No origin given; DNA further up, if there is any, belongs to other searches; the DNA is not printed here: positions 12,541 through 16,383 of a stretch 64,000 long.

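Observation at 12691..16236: Complete TatC fused in frame to a full-length LptD-like outer-membrane protein (one 1181-codon ORF)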

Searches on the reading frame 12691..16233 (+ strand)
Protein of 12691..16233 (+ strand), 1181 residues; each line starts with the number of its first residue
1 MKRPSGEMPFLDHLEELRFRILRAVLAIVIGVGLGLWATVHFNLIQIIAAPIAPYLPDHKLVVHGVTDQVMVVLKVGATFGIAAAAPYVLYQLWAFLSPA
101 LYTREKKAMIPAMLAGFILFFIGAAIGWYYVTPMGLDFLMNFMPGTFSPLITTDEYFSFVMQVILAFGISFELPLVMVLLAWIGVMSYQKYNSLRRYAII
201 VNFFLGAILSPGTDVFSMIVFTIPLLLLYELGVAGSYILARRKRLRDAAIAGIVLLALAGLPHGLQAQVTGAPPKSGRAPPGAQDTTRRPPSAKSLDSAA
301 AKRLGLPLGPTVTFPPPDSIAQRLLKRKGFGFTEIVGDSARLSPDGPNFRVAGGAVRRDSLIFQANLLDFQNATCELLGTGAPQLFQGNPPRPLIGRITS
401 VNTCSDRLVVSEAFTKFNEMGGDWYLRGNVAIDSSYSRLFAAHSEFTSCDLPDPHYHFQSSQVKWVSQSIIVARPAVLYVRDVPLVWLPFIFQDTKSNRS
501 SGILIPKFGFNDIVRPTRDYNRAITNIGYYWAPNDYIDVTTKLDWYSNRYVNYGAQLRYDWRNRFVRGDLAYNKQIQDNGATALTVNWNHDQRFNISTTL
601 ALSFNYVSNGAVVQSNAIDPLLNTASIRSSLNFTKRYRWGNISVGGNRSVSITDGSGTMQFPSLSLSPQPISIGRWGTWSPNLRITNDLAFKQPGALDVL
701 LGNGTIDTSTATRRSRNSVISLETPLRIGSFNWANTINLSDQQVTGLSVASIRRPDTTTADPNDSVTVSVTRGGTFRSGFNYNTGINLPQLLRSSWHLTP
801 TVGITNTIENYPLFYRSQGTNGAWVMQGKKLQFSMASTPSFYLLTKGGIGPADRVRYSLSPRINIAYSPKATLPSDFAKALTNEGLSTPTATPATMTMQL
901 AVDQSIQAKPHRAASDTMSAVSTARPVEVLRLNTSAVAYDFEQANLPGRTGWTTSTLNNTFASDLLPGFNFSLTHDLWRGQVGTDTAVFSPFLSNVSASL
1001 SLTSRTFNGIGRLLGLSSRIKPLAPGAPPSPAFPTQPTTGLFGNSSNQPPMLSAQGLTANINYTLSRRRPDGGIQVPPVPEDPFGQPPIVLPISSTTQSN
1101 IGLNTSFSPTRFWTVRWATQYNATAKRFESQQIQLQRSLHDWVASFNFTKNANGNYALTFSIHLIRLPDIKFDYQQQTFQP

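Call 3: search_protein_families(library=pfam, proteins=[window:12691-16233:+], max_evalue=1)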
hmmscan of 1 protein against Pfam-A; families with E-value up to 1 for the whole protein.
window:12691-16233:+ (1181 aa): 2 families
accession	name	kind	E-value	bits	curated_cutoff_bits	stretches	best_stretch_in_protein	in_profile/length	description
PF00902.23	TatC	-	9.7e-60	202.4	25.1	1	12-224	1-208/208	Sec-independent protein translocase protein (TatC)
PF19838.5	LptD_2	-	1.5e-27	96.9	22.5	1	471-930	1-419/464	LptD protein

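Call 4: search_protein_families(library=ncbifam, proteins=[window:12691-16233:+], max_evalue=1)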
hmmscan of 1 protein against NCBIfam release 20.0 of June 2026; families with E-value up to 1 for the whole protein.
window:12691-16233:+ (1181 aa): 5 families
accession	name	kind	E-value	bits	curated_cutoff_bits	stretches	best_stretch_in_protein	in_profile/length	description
TIGR00945.1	tatC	equivalog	2.3e-56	191.1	132.7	1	11-229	2-215/215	twin-arginine translocase subunit TatC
NF008174.0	PRK10921.1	equivalog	1.2e-42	146.3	432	1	8-246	7-243/258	Sec-independent protein translocase subunit TatC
TIGR01912.1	TatC-Arch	equivalog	3.7e-39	134.8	192.6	1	20-234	12-227/234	Sec-independent protein translocase TatC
NF003358.0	PRK04423.1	equivalog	1e-07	30.5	944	1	443-597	164-316/799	LPS-assembly protein LptD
NF002997.0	PRK03761.1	equivalog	4.6e-06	25.1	683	1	443-608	166-332/783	LPS assembly protein LptD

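Call 6: find_homologous_proteins(query=window:12691-16233:+, max_evalue=0.00001)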
Query window:12691-16233:+ (1181 aa): 936 proteins with E <= 0.00001 among 8000 candidates; the best 120 are listed.
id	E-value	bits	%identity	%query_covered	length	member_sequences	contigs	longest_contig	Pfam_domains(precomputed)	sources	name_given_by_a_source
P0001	0.0e+0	2676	100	99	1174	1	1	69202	PF00902.24,PF19838.6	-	-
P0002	0.0e+0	1965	71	100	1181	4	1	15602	PF00902.24,PF19838.6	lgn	-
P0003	0.0e+0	1938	71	100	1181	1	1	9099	PF00902.24,PF19838.6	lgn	-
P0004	0.0e+0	1930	71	100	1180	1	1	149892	PF00902.24,PF19838.6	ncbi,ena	-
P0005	0.0e+0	1412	67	78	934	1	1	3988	PF19838.6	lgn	-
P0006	0.0e+0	1371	52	100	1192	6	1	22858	PF00902.24,PF19838.6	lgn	-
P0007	0.0e+0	1371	52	100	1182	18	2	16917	PF00902.24,PF19838.6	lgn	-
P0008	0.0e+0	1363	53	100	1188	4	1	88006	PF00902.24,PF19838.6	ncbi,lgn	-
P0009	0.0e+0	1347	52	100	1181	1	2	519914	PF00902.24,PF19838.6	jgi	jgi:Tat protein translocase TatC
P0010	0.0e+0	1346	52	100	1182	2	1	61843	PF00902.24,PF19838.6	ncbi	ncbi:MAG: twin-arginine translocase subunit TatC [Gemmatimonadota bacterium]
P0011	0.0e+0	1339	52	100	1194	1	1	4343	PF00902.24,PF19838.6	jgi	jgi:Tat protein translocase TatC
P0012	0.0e+0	1339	51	99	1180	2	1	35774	PF00902.24,PF19838.6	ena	-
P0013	0.0e+0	1336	50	100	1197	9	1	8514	PF00902.24,PF19838.6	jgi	jgi:Tat protein translocase TatC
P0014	0.0e+0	1333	52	100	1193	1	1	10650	PF00902.24,PF19838.6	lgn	-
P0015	0.0e+0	1327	51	100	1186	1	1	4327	PF00902.24,PF19838.6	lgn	-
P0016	0.0e+0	1325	52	100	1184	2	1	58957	PF00902.24,PF19838.6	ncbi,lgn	ncbi:MAG: twin-arginine translocase subunit TatC [Gemmatimonadales bacterium]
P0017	0.0e+0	1322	51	100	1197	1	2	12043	PF00902.24,PF19838.6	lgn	-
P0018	0.0e+0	1320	50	100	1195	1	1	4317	PF00902.24,PF19838.6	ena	-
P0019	0.0e+0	1318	50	100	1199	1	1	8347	PF00902.24,PF19838.6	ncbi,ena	-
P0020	0.0e+0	1315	52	99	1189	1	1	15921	PF00902.24,PF19838.6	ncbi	-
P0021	0.0e+0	1315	50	100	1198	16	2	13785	PF00902.24,PF19838.6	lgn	-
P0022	0.0e+0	1313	49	100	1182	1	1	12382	PF00902.24,PF19838.6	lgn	-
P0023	0.0e+0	1308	50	100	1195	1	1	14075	PF00902.24,PF19838.6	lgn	-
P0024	0.0e+0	1308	50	100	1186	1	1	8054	PF00902.24,PF19838.6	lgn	-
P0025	0.0e+0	1306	50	100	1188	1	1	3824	PF00902.24,PF19838.6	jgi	jgi:sec-independent protein translocase protein TatC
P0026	0.0e+0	1304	49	100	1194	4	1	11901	PF00902.24,PF19838.6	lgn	-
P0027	0.0e+0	1302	50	100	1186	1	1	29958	PF00902.24,PF19838.6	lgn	-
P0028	0.0e+0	1302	50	100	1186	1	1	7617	PF00902.24,PF19838.6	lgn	-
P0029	0.0e+0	1300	51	100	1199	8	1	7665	PF00902.24,PF19838.6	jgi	jgi:Tat protein translocase TatC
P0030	0.0e+0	1296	49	100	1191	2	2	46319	PF00902.24,PF19838.6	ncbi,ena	-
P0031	0.0e+0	1294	49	100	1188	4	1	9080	PF00902.24,PF19838.6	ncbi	-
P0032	0.0e+0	1292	49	100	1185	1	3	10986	PF00902.24,PF19838.6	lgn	-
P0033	0.0e+0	1290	51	99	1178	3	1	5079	PF00902.24,PF19838.6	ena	-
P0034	0.0e+0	1290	49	100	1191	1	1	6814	PF00902.24,PF19838.6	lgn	-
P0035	0.0e+0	1289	49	100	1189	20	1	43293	PF00902.24,PF19838.6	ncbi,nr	ncbi:MAG: twin-arginine translocase subunit TatC [Gemmatimonadales bacterium]|nr:twin-arginine trans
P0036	0.0e+0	1287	50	100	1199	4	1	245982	PF00902.24,PF19838.6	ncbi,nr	ncbi:MAG: twin-arginine translocase subunit TatC [Gemmatimonadetes bacterium]|nr:twin-arginine trans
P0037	0.0e+0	1286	49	100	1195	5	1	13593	PF00902.24,PF19838.6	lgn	-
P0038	0.0e+0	1284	49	100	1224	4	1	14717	PF00902.24,PF19838.6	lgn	-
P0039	0.0e+0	1284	49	100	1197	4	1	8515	PF00902.24,PF19838.6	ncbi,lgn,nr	ncbi:MAG TPA: twin-arginine translocase subunit TatC [Gemmatimonadales bacterium]|nr:twin-arginine t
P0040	0.0e+0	1283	49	100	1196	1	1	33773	PF00902.24,PF19838.6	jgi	jgi:Tat protein translocase TatC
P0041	0.0e+0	1270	49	99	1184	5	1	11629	PF00902.24,PF19838.6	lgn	-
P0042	0.0e+0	1268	48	100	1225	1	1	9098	PF00902.24,PF19838.6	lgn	-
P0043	0.0e+0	1263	49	100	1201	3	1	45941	PF00902.24,PF19838.6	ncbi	-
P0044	0.0e+0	1261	49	100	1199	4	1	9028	PF00902.24,PF19838.6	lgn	-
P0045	0.0e+0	1259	49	100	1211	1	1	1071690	PF00902.24,PF19838.6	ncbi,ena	-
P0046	0.0e+0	1259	49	99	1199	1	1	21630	PF04453.21,PF00902.24,PF19838.6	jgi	jgi:sec-independent protein translocase protein TatC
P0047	0.0e+0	1257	50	100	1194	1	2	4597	PF00902.24,PF19838.6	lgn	-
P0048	0.0e+0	1247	49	100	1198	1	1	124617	PF00902.24,PF19838.6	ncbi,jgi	ncbi:MAG TPA: twin-arginine translocase subunit TatC [Gemmatimonadales bacterium]|jgi:Tat protein tr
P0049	0.0e+0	1246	49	100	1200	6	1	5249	PF00902.24,PF19838.6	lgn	-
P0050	0.0e+0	1244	48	99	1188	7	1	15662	PF00902.24,PF19838.6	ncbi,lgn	-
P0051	0.0e+0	1242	47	99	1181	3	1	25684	PF00902.24,PF19838.6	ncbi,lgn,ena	-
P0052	0.0e+0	1237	49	100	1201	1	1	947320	PF00902.24,PF19838.6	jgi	jgi:Tat protein translocase TatC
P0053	0.0e+0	1236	47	99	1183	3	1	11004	PF00902.24,PF19838.6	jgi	jgi:sec-independent protein translocase protein TatC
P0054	0.0e+0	1235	48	100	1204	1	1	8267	PF00902.24,PF19838.6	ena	-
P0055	0.0e+0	1234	48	100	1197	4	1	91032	PF00902.24,PF19838.6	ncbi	ncbi:MAG TPA: twin-arginine translocase subunit TatC [Gemmatimonadales bacterium]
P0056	0.0e+0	1224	48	100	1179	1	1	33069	PF00902.24,PF19838.6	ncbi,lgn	-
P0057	0.0e+0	1224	49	100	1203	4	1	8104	PF00902.24,PF19838.6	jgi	-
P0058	0.0e+0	1223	48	100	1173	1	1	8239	PF00902.24,PF19838.6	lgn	-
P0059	0.0e+0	1219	48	100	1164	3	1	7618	PF00902.24,PF19838.6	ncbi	-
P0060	0.0e+0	1219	57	82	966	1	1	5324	PF19838.6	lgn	-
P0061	0.0e+0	1218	47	99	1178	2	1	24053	PF00902.24,PF19838.6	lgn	-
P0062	0.0e+0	1213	47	100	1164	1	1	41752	PF00902.24,PF19838.6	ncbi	ncbi:MAG TPA: twin-arginine translocase subunit TatC [Gemmatimonadales bacterium]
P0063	0.0e+0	1213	47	100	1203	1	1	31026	PF00902.24,PF19838.6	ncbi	-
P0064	0.0e+0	1212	46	100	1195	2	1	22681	PF00902.24,PF19838.6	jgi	jgi:Tat protein translocase TatC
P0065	0.0e+0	1210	48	100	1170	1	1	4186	PF00902.24,PF19838.6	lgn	-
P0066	0.0e+0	1207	48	100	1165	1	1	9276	PF00902.24,PF19838.6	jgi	jgi:Tat protein translocase TatC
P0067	0.0e+0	1207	47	100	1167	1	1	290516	PF00902.24,PF19838.6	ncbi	-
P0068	0.0e+0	1206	48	100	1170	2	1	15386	PF00902.24,PF19838.6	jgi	jgi:Tat protein translocase TatC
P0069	0.0e+0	1206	47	100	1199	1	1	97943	PF00902.24,PF19838.6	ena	-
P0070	0.0e+0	1205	48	100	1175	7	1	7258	PF00902.24,PF19838.6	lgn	-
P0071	0.0e+0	1204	48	100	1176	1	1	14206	PF00902.24,PF19838.6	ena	-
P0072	0.0e+0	1203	47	100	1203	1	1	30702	PF00902.24,PF19838.6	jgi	jgi:Tat protein translocase TatC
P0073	0.0e+0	1201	48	100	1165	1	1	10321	PF00902.24,PF19838.6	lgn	-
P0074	0.0e+0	1201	48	100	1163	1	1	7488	PF00902.24,PF19838.6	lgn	-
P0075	0.0e+0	1199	48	99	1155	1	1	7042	PF00902.24,PF19838.6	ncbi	ncbi:MAG: twin-arginine translocase subunit TatC [Gemmatimonadales bacterium]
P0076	0.0e+0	1199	48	100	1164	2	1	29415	PF00902.24,PF19838.6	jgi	jgi:Tat protein translocase TatC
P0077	0.0e+0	1199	47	98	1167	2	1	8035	PF00902.24,PF19838.6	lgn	-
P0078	0.0e+0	1199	47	100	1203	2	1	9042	PF00902.24,PF19838.6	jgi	jgi:Tat protein translocase TatC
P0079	0.0e+0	1198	48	100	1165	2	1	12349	PF00902.24,PF19838.6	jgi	jgi:sec-independent protein translocase protein TatC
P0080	0.0e+0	1198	47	100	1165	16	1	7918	PF00902.24,PF19838.6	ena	-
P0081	0.0e+0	1198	48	100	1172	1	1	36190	PF00902.24,PF19838.6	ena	-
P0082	0.0e+0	1196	47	100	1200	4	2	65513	PF00902.24,PF19838.6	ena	-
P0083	0.0e+0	1195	48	100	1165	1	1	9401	PF00902.24,PF19838.6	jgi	jgi:Tat protein translocase TatC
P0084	0.0e+0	1195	48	100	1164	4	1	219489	PF00902.24,PF19838.6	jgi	jgi:sec-independent protein translocase protein TatC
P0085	0.0e+0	1195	48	99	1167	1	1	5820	PF00902.24,PF19838.6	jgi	jgi:sec-independent protein translocase protein TatC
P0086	0.0e+0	1194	48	99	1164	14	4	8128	PF00902.24,PF19838.6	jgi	jgi:Tat protein translocase TatC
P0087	0.0e+0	1194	47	100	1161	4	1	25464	PF00902.24,PF19838.6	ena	-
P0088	0.0e+0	1193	48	100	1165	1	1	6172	PF00902.24,PF19838.6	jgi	jgi:sec-independent protein translocase protein TatC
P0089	0.0e+0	1193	47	100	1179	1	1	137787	PF00902.24,PF19838.6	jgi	jgi:sec-independent protein translocase protein TatC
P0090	0.0e+0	1192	48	100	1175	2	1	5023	PF00902.24,PF19838.6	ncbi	-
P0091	0.0e+0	1192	48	100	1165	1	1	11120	PF00902.24,PF19838.6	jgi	-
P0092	0.0e+0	1192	47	100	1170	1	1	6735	PF00902.24,PF19838.6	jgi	jgi:Tat protein translocase TatC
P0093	0.0e+0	1191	48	100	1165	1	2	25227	PF00902.24,PF19838.6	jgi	jgi:sec-independent protein translocase protein TatC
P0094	0.0e+0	1191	48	100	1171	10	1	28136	PF00902.24,PF19838.6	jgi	jgi:Tat protein translocase TatC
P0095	0.0e+0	1191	47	100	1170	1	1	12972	PF00902.24,PF19838.6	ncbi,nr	ncbi:MAG TPA: twin-arginine translocase subunit TatC [Gemmatimonadales bacterium]|nr:twin-arginine t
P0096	0.0e+0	1191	47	100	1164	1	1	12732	PF00902.24,PF19838.6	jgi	jgi:Tat protein translocase TatC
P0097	0.0e+0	1189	47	100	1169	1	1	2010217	PF00902.24,PF19838.6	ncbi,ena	-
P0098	0.0e+0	1188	47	100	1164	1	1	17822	PF00902.24,PF19838.6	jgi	-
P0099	0.0e+0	1188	48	100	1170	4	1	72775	PF00902.24,PF19838.6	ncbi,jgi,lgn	jgi:sec-independent protein translocase protein TatC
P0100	0.0e+0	1188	47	99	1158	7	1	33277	PF00902.24,PF19838.6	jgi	jgi:sec-independent protein translocase protein TatC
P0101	0.0e+0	1188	47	100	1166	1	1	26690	PF00902.24,PF19838.6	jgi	jgi:sec-independent protein translocase protein TatC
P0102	0.0e+0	1188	48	100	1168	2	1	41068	PF00902.24,PF19838.6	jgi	jgi:Tat protein translocase TatC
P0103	0.0e+0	1188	48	100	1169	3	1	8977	PF00902.24,PF19838.6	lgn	-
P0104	0.0e+0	1187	47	100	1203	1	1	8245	PF00902.24,PF19838.6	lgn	-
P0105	0.0e+0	1187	48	100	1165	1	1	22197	PF00902.24,PF19838.6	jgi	-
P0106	0.0e+0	1186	48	100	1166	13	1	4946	PF00902.24,PF19838.6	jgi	jgi:Tat protein translocase TatC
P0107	0.0e+0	1186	48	100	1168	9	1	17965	PF00902.24,PF19838.6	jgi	jgi:Tat protein translocase TatC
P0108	0.0e+0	1185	47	100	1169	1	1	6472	PF00902.24,PF19838.6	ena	-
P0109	0.0e+0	1185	48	99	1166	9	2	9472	PF00902.24,PF19838.6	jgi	jgi:Tat protein translocase TatC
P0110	0.0e+0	1185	48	99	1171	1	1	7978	PF00902.24,PF19838.6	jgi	jgi:Tat protein translocase TatC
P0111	0.0e+0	1184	47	99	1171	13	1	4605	PF00902.24,PF19838.6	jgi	jgi:Tat protein translocase TatC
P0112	0.0e+0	1184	48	99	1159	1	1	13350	PF00902.24,PF19838.6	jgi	jgi:sec-independent protein translocase protein TatC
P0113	0.0e+0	1184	48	100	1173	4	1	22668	PF00902.24,PF19838.6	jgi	jgi:Tat protein translocase TatC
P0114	0.0e+0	1183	47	100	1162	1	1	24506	PF00902.24,PF19838.6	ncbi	ncbi:MAG: twin-arginine translocase subunit TatC [Gemmatimonadales bacterium]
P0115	0.0e+0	1183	47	100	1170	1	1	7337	PF00902.24,PF19838.6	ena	-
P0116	0.0e+0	1183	46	100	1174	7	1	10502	PF00902.24,PF19838.6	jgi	jgi:Tat protein translocase TatC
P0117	0.0e+0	1183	48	100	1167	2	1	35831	PF00902.24,PF19838.6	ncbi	-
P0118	0.0e+0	1183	46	100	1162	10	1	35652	PF00902.24,PF19838.6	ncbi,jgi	ncbi:MAG TPA: twin-arginine translocase subunit TatC [Gemmatimonadales bacterium]|jgi:Tat protein tr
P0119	0.0e+0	1183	47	99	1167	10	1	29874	PF00902.24,PF19838.6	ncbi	ncbi:MAG: twin-arginine translocase subunit TatC [Gemmatimonadales bacterium]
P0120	0.0e+0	1183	47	99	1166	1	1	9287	PF00902.24,PF19838.6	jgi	jgi:Tat protein translocase TatC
